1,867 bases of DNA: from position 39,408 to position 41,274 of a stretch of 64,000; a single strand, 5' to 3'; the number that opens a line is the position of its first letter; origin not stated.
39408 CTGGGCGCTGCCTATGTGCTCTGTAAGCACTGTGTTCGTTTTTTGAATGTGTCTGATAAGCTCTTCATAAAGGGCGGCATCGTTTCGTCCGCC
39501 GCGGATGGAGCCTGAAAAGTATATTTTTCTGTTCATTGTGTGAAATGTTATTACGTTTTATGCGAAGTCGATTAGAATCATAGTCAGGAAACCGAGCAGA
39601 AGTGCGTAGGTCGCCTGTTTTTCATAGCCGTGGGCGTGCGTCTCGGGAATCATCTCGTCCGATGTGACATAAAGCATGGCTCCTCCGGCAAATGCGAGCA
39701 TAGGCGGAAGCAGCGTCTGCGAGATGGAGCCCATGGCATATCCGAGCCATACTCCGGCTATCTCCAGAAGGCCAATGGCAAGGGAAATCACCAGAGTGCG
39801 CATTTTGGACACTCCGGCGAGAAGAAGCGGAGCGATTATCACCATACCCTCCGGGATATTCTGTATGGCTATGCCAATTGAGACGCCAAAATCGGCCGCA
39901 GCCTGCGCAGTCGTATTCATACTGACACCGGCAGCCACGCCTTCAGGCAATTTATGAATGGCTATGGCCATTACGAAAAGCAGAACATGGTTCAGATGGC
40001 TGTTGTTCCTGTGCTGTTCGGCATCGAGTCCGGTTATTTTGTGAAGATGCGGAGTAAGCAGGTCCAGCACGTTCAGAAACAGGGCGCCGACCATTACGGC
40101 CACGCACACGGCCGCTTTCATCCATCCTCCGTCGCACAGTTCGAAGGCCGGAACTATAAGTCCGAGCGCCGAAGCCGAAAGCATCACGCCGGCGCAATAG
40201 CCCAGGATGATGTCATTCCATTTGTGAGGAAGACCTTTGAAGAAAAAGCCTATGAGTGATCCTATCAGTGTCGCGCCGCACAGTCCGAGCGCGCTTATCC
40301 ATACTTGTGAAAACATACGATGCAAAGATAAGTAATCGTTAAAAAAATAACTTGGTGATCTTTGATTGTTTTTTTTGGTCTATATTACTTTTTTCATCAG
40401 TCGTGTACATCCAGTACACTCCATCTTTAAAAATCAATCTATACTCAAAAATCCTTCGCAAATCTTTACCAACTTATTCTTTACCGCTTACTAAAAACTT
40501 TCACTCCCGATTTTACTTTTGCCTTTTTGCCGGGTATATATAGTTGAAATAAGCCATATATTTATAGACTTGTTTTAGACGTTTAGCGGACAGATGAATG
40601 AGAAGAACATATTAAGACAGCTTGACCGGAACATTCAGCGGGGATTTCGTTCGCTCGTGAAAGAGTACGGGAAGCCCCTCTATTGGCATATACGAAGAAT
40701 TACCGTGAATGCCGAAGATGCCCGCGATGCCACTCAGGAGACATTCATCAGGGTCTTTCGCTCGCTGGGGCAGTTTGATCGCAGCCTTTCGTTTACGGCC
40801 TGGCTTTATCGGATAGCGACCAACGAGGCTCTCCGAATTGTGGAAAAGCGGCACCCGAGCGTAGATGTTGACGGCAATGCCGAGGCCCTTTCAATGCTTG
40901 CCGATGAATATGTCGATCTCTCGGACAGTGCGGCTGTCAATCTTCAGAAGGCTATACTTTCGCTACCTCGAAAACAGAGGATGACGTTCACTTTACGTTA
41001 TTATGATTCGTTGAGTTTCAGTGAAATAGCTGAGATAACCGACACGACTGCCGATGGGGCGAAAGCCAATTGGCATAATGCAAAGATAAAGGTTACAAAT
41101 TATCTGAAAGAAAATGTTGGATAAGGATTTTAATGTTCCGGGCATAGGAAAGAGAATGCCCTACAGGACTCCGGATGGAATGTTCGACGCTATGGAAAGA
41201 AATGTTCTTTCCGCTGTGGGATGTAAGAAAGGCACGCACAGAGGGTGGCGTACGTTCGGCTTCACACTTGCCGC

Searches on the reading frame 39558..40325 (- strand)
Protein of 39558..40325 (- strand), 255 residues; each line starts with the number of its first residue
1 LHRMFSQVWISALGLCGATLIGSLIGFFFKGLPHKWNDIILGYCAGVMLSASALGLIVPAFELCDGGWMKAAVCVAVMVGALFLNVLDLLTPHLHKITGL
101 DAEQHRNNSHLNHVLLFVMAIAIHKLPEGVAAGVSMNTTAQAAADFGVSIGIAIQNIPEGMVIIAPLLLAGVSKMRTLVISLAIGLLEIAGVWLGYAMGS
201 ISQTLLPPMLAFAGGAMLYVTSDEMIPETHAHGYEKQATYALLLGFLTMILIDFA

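Call 37: search_protein_families(library=pfam, proteins=[window:39558-40325:-], max_evalue=0.001)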
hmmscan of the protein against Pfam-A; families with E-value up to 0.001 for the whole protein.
window:39558-40325:- (255 aa): 1 family
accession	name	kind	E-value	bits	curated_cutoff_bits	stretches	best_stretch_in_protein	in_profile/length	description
PF02535.28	Zip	-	1.3e-24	87.5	35.1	2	110-252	174-322/323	ZIP Zinc transporter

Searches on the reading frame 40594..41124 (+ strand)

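Call 37: search_protein_families(library=pfam, proteins=[window:40594-41124:+], max_evalue=0.001)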
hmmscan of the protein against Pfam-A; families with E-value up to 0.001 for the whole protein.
window:40594-41124:+ (176 aa): 3 families
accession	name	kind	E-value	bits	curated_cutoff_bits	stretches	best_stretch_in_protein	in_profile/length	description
PF04542.20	Sigma70_r2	-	7.1e-16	58.2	24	1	21-86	1-68/71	Sigma-70 region 2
PF08281.18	Sigma70_r4_2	-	4e-10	39.6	25.7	1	116-164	3-51/54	Sigma-70, region 4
PF04545.22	Sigma70_r4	-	5e-05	23.2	24.1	1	120-150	1-31/50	Sigma-70, region 4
